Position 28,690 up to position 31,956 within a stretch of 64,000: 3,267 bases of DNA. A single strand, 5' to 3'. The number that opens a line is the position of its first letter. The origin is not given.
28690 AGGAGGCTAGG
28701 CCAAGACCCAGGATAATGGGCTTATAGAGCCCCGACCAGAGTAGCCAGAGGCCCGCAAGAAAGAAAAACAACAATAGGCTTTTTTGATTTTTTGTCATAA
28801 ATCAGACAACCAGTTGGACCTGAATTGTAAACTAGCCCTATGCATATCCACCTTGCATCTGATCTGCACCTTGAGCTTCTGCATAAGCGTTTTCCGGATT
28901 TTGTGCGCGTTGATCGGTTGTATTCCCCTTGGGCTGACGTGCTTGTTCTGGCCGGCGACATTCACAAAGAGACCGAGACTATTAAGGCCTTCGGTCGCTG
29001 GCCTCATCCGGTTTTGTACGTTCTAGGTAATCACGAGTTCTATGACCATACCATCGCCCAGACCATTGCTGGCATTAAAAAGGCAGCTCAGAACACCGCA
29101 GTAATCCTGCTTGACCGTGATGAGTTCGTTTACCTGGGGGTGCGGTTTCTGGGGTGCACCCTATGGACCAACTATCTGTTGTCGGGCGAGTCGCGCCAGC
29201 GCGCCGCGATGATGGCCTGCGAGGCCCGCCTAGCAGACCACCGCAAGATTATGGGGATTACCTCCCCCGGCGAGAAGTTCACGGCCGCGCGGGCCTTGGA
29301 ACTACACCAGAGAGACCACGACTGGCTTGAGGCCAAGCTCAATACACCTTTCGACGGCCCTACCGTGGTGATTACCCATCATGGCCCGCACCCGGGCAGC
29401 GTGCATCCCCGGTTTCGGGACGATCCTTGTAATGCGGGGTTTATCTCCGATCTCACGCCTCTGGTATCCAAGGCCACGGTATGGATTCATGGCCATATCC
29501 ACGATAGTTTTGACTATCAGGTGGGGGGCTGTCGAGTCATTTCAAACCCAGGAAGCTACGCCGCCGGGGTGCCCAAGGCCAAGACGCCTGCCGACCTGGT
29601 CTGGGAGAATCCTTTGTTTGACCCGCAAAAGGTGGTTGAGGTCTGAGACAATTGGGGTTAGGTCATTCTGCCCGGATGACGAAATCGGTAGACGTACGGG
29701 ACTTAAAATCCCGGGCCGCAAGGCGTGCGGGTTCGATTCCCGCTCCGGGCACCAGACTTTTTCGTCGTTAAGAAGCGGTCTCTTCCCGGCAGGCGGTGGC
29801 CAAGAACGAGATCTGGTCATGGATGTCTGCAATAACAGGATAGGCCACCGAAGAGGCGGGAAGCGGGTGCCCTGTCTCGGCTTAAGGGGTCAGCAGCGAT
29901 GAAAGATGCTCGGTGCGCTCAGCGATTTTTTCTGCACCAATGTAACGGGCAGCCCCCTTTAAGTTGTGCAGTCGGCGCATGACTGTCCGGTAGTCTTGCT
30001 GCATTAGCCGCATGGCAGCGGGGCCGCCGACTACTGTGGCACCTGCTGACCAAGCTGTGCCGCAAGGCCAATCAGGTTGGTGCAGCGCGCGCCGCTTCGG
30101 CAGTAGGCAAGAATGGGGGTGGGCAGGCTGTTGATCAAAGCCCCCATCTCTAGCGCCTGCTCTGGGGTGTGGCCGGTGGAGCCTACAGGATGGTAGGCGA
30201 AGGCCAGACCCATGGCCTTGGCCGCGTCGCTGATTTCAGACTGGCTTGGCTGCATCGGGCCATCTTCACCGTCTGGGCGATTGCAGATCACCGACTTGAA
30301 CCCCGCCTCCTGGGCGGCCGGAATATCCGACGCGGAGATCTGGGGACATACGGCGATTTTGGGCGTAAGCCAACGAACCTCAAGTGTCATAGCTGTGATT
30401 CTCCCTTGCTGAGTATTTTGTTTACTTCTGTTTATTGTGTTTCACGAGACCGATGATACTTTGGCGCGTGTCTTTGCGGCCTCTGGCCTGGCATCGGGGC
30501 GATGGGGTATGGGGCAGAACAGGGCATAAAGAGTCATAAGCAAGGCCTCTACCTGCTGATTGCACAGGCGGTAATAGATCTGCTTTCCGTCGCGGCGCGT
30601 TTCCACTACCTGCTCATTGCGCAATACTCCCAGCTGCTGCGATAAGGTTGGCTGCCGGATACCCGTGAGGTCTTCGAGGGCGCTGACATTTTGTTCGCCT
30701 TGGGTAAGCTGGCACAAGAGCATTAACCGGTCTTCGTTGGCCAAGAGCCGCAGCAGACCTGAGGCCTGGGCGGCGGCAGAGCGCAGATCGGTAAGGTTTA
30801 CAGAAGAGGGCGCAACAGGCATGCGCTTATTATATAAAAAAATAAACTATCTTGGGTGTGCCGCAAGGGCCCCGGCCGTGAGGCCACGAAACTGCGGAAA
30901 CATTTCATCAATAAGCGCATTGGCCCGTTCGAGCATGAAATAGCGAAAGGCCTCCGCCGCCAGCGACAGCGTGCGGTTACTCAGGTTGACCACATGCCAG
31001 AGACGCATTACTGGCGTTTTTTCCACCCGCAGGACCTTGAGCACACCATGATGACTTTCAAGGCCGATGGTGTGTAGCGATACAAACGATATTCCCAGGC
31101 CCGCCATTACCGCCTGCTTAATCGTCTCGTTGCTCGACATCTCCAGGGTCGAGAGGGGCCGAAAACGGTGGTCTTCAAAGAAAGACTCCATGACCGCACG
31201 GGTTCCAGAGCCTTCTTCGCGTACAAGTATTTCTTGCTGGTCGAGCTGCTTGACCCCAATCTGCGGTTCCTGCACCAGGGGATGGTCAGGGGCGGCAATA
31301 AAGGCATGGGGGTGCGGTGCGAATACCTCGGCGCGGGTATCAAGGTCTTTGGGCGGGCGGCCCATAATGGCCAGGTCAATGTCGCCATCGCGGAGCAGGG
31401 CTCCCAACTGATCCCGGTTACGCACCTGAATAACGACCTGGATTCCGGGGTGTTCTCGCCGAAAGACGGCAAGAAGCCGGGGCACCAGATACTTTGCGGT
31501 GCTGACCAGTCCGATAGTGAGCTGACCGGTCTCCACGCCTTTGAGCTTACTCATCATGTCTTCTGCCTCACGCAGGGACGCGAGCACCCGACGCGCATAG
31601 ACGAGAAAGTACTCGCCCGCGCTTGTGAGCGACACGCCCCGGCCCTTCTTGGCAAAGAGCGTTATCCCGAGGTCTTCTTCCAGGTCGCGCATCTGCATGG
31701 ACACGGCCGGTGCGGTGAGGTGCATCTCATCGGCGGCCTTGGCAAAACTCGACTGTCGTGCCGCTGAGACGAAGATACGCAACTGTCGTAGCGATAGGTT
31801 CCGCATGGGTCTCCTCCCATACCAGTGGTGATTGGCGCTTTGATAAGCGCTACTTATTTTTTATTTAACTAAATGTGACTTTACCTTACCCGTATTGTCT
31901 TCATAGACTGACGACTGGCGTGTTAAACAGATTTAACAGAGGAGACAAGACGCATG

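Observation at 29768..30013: Hidden Hpt phosphotransfer ORF split by an in-frame UAA, at the end of the cbbR-bigR-DUF442 run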

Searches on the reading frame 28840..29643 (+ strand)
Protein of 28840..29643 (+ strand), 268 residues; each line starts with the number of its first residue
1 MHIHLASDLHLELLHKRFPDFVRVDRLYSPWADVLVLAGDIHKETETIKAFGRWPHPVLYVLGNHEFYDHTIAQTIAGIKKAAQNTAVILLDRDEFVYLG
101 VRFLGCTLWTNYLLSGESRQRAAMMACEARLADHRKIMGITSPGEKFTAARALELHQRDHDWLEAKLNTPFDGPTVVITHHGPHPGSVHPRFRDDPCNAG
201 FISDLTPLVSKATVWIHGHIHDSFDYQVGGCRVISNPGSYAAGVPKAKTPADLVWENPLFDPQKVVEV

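Call 6: search_protein_families(library=pfam, proteins=[window:28840-29643:+], max_evalue=10)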
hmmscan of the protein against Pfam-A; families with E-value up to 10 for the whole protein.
window:28840-29643:+ (268 aa): 2 families
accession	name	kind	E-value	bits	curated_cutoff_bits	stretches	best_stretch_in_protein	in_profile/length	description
PF00149.33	Metallophos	-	1.5e-09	39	21.5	1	1-222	1-190/191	Calcineurin-like phosphoesterase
PF12850.12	Metallophos_2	-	1.1e-08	35.7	27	1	1-243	1-138/154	Calcineurin-like phosphoesterase superfamily domain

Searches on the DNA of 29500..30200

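Call 42: search_rna_families(source=window, start=29500, end=30200, threshold=evalue, max_evalue=1)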
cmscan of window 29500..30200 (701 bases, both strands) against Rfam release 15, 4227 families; matches with E-value up to 1: 2.
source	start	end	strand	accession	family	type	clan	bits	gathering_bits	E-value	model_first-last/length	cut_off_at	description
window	29670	29751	+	RF00005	tRNA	Gene; tRNA;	CL00001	59.3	29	3e-12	1-71/71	no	tRNA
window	29670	29752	-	RF04354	Plastid-ycf2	Cis-reg;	-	23.2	65.7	0.028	1-75/75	no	Plastid-ycf2 5UTR RNA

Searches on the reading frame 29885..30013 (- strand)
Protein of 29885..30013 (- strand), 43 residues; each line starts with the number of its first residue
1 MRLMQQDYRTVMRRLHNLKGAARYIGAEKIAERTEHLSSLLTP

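Call 6: search_protein_families(library=pfam, proteins=[window:29885-30013:-], max_evalue=10)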
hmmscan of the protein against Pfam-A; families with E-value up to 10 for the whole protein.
window:29885-30013:- (43 aa): 1 family
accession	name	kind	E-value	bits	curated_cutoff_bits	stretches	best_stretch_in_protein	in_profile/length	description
PF01627.28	Hpt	-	1.6e-07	31.9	24.6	1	4-40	22-58/84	Hpt domain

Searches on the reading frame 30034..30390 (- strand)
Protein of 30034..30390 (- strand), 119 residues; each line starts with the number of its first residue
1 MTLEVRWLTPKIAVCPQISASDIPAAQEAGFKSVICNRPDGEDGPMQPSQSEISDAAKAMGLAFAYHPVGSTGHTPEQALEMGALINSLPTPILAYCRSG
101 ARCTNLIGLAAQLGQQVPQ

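Call 6: search_protein_families(library=pfam, proteins=[window:30034-30390:-], max_evalue=10)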
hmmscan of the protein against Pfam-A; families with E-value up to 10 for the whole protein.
window:30034-30390:- (119 aa): 1 family
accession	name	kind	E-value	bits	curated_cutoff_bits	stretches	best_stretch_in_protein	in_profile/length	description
PF04273.18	BLH_phosphatase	-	2.3e-24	86.2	26.1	1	5-110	2-106/110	Beta-lactamase hydrolase-like protein, phosphatase-like domain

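Call 35: find_related_loci(query=window:30034-30390:-, collection=genome_contigs, flank=1500)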
Query window:30034-30390:- (119 aa) in genome_contigs; peptide patterns used: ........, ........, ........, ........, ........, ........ (x = any residue, [..] = any of these).
599 stretches matched a pattern (row limit reached: there are more); 196 encode a relative of the query (tblastn E <= 1e-3); the best 80 are kept; 80 distinct loci.
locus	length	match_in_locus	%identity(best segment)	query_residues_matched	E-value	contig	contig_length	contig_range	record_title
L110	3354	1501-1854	83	1-118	3e-67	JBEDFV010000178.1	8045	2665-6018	MAG: Pseudomonadota bacterium isolate NASQAN2014_190_B_bin.40 scaffold_799130, whole genome shotgun sequence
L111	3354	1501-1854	82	1-118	2e-66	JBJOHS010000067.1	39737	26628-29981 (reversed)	MAG: Pseudomonadota bacterium isolate sharkriverslough_2019_sw_WHONDRS-S19S_0042_B_bin.70 scaffold_303110, whole genome 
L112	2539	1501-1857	73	1-119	3e-58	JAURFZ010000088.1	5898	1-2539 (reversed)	MAG: Burkholderiales bacterium isolate SFB_3D_50_34 NODE_88_length_5898_cov_2.956021, whole genome shotgun sequence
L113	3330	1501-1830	49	3-114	3e-32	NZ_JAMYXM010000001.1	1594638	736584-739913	Notoacmeibacter sp. MSK16QG-6 Scaffold1_1, whole genome shotgun sequence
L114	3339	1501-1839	52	2-114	4e-32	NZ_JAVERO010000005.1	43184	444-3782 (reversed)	MAG: Castellaniella sp. isolate BF1_20 scaffold_1434_c1_biofilm_2017, whole genome shotgun sequence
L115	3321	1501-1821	51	1-107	2e-31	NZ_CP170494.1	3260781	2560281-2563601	Neopusillimonas maritima strain KCTC 62121 chromosome, complete genome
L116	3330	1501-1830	51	2-112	7e-31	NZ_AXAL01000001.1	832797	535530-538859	Mesorhizobium loti CJ3sym A3A9DRAFT_scaffold_0.1_C, whole genome shotgun sequence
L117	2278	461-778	52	1-106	5e-31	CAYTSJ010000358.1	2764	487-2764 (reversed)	MAG TPA_asm: uncultured Pusillimonas sp. isolate SRP220891_co1_211 genome assembly, contig: NODE_76671_length_2764_cov_5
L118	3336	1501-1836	51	1-112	7e-31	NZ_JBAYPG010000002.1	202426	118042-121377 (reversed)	MAG: Castellaniella sp. isolate SO_2016_LW2_132 scaffold00038_LW138R_2016, whole genome shotgun sequence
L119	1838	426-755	50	2-112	6e-31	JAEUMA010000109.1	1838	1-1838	MAG: Rhizobiaceae bacterium isolate new MAG-135 k141_2622205, whole genome shotgun sequence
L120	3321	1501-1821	48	1-107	1e-30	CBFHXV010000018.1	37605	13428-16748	MAG: Burkholderiaceae bacterium isolate Co_bin_335_strict genome assembly, contig: Co_bin_335_strict_c18, whole genome s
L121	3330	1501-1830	48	3-114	3e-30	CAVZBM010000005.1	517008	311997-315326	MAG: uncultured Alphaproteobacteria bacterium isolate MFD01721.bin.2.129 genome assembly, contig: contig_28605, whole ge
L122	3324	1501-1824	49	3-112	3e-30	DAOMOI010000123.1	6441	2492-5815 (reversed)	MAG TPA_asm: Aquamicrobium sp. isolate AMR_MDS_5890 NODE_4769_length_6441_cov_4.588945, whole genome shotgun sequence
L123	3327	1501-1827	49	2-112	5e-30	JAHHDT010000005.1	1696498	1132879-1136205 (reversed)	MAG: Aquamicrobium sp. isolate LANL01G contig_44, whole genome shotgun sequence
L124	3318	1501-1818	50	1-106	6e-30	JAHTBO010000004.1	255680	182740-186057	Alcaligenaceae bacterium CGII-47 scaffold_3, whole genome shotgun sequence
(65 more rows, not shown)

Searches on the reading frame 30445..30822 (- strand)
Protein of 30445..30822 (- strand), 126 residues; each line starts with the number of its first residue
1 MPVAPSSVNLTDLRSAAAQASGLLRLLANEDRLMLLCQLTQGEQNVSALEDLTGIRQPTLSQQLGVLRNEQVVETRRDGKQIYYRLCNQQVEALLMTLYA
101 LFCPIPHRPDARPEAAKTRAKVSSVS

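Call 6: search_protein_families(library=pfam, proteins=[window:30445-30822:-], max_evalue=10)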
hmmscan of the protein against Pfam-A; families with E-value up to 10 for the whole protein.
window:30445-30822:- (126 aa): 9 families
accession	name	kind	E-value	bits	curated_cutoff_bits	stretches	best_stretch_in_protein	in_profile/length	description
PF01022.26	HTH_5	-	1.6e-08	34.7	22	1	30-74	2-46/47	Bacterial regulatory protein, arsR family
PF12840.13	HTH_20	-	0.00037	20.8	27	1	27-68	1-43/51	Helix-turn-helix domain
PF01638.23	HxlR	-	0.00066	19.9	20.8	1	32-88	7-67/91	HxlR-like helix-turn-helix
PF12802.13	MarR_2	-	0.0079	16.8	27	1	43-79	19-56/61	MarR family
PF25213.1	HVO_A0261_N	-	0.01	16.1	35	1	26-78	7-58/86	HVO_A0261 N-terminal domain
PF13545.12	HTH_Crp_2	-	0.051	14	27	1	51-79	30-57/70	Crp-like helix-turn-helix domain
PF09611.15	Cas_Csy1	-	0.071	12.6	22.7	1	16-98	67-149/378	CRISPR-associated protein (Cas_Csy1)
PF24034.1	DUF7343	-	0.088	13.1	27.6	1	26-81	1-56/62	Domain of unknown function (DUF7343)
PF01978.25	TrmB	-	0.12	12.6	25.6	1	39-84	18-63/68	Sugar-specific transcriptional regulator TrmB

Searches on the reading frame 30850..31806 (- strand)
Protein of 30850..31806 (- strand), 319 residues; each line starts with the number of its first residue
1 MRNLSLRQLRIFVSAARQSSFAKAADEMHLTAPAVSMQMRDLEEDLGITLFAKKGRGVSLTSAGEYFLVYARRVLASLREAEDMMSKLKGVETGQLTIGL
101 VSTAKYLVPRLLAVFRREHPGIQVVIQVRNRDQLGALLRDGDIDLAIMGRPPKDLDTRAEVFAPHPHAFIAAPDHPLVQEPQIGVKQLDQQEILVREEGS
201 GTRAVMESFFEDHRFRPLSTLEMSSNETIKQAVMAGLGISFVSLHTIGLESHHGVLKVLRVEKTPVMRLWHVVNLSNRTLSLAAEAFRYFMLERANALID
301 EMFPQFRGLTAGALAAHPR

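Call 6: search_protein_families(library=pfam, proteins=[window:30850-31806:-], max_evalue=10)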
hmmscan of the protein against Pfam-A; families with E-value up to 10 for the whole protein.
window:30850-31806:- (319 aa): 4 families
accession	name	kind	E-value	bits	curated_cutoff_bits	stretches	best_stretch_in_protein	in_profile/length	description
PF03466.25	LysR_substrate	-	9.4e-50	169.3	28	1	90-295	2-208/209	LysR substrate binding domain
PF00126.33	HTH_1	-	3.6e-22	78.5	26.6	1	6-65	1-60/60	Bacterial regulatory helix-turn-helix protein, lysR family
PF12727.12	PBP_like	-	0.051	13.1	27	1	185-236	86-143/193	PBP superfamily domain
PF12849.12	PBP_like_2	-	0.17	12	27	1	102-157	18-73/267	PBP superfamily domain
